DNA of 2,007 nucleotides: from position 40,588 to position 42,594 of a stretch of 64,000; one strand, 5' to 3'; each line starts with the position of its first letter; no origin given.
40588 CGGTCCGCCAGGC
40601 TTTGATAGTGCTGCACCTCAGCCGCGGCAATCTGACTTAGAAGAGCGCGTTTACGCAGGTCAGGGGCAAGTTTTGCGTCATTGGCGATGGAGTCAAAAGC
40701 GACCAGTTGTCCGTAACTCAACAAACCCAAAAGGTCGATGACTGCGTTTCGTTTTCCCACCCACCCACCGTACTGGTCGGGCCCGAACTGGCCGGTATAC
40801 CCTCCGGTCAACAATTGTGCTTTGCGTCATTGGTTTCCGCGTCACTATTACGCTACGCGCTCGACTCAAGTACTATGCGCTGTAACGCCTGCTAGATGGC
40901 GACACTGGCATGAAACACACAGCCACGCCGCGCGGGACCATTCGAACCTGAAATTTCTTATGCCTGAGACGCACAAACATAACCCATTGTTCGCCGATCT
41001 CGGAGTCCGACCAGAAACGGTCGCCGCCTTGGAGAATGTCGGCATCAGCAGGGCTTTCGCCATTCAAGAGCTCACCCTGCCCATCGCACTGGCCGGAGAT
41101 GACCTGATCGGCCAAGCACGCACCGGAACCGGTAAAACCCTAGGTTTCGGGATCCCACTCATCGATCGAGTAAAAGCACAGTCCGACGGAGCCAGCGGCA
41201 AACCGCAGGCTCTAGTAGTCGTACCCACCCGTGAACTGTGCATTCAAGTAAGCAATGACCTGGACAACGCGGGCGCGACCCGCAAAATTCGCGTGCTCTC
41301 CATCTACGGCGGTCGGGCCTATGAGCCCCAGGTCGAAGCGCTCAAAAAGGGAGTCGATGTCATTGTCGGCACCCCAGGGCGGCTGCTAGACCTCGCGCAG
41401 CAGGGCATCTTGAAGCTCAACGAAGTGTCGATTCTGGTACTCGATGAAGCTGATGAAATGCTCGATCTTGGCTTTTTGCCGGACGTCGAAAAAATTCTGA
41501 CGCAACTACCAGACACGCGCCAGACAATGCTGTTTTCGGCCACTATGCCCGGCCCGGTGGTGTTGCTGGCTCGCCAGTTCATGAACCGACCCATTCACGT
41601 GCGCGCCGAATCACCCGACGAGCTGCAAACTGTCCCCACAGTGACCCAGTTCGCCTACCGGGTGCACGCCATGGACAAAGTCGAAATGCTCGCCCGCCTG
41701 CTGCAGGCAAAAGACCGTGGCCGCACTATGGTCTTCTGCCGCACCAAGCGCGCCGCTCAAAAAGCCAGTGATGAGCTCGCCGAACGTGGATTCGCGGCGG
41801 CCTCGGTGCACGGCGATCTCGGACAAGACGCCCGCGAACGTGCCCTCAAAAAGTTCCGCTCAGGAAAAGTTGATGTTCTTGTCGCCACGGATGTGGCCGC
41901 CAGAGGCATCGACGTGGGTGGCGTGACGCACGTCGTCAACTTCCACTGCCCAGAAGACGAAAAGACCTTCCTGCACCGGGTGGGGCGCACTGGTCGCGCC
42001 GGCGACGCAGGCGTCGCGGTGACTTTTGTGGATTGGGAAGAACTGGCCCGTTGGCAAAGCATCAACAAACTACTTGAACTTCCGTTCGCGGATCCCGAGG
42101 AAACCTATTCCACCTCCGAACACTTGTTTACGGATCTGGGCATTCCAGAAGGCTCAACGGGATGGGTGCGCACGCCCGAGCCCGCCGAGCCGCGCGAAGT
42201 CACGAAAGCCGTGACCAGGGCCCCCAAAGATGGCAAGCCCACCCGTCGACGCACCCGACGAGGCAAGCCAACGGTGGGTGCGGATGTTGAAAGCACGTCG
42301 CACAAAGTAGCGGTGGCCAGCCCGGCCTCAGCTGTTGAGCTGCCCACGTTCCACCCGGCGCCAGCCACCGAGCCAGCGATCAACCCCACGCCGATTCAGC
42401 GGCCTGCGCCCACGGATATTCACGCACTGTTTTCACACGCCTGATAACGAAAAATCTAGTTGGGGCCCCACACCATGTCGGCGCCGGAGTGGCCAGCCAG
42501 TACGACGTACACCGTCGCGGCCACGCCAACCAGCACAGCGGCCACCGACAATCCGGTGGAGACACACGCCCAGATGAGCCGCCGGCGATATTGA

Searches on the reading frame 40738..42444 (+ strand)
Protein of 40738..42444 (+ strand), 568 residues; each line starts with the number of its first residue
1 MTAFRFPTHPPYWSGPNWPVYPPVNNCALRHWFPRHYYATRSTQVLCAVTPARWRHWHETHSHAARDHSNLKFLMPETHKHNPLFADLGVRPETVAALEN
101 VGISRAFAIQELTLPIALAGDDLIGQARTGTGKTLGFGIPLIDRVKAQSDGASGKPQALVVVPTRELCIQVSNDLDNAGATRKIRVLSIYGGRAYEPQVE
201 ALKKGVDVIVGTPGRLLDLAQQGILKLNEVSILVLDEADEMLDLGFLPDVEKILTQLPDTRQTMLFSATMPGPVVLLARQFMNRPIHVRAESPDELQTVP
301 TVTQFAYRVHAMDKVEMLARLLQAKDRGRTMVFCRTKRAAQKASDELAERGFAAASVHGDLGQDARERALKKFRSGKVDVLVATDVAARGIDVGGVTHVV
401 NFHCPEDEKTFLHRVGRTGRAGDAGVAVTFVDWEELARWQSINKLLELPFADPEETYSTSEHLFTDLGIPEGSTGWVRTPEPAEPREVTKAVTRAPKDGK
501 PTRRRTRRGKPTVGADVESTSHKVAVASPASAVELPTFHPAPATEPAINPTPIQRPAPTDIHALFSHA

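Call 76: search_protein_families(library=ncbifam, proteins=[window:40738-42444:+], max_evalue=0.00001)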
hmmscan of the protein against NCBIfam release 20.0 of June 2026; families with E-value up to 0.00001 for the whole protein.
window:40738-42444:+ (568 aa): 31 families (the best 25 are shown)
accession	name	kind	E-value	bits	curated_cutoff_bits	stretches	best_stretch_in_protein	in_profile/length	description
NF053631.1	RNA_helic_CshA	equivalog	1.1e-129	433.2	646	1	85-446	1-356/434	degradosome RNA helicase CshA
NF008744.0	PRK11776.1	equivalog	2.4e-109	366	524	1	84-451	5-366/460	ATP-dependent RNA helicase DbpA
NF008642.0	PRK11634.1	equivalog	6.4e-101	338.7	989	1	84-449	7-367/628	DEAD/DEAH family ATP-dependent RNA helicase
NF053710.1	RNA_heli_RhlE2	exception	3.4e-97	326.4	925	1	85-447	3-369/635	RNA helicase RhlE2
NF053711.1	RNA_heli_RhlE1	exception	4.7e-97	325.5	750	1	85-462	3-379/434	RNA helicase RhlE1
NF008394.0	PRK11192.1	equivalog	2.1e-96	323.4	507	1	84-437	4-357/441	ATP-dependent RNA helicase SrmB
NF053636.1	DDHlcsCsdAPsy1082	equivalog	2.2e-94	316.9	890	1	85-447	5-363/512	DEAD/DEAH box helicase CsdA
NF007882.0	PRK10590.1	equivalog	4.4e-93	312.7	743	1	85-447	3-365/456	ATP-dependent RNA helicase RhlE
NF003419.0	PRK04837.1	equivalog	2.9e-90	303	588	1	75-447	1-376/424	ATP-dependent RNA helicase RhlB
NF002340.1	PRK01297.1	equivalog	1.6e-89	300.3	564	1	85-444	3-366/372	ATP-dependent RNA helicase RhlB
NF003390.0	PRK04537.1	equivalog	3.3e-86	290.6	732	1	85-431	11-361/572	ATP-dependent RNA helicase RhlB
NF010337.0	PRK13766.1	equivalog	4.1e-17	61.6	610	1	315-428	354-475/781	Hef nuclease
TIGR01389.1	recQ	equivalog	3.8e-16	58.6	640.2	1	118-436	26-333/591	DNA helicase RecQ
TIGR04121.1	DEXH_lig_assoc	equivalog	9.7e-16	56.6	850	1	107-432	15-357/804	ligase-associated DNA damage response DEXH box helicase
TIGR00614.1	recQ_fam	subfamily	2.8e-15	56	219.8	1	313-442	211-341/470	RecQ family ATP-dependent DNA helicase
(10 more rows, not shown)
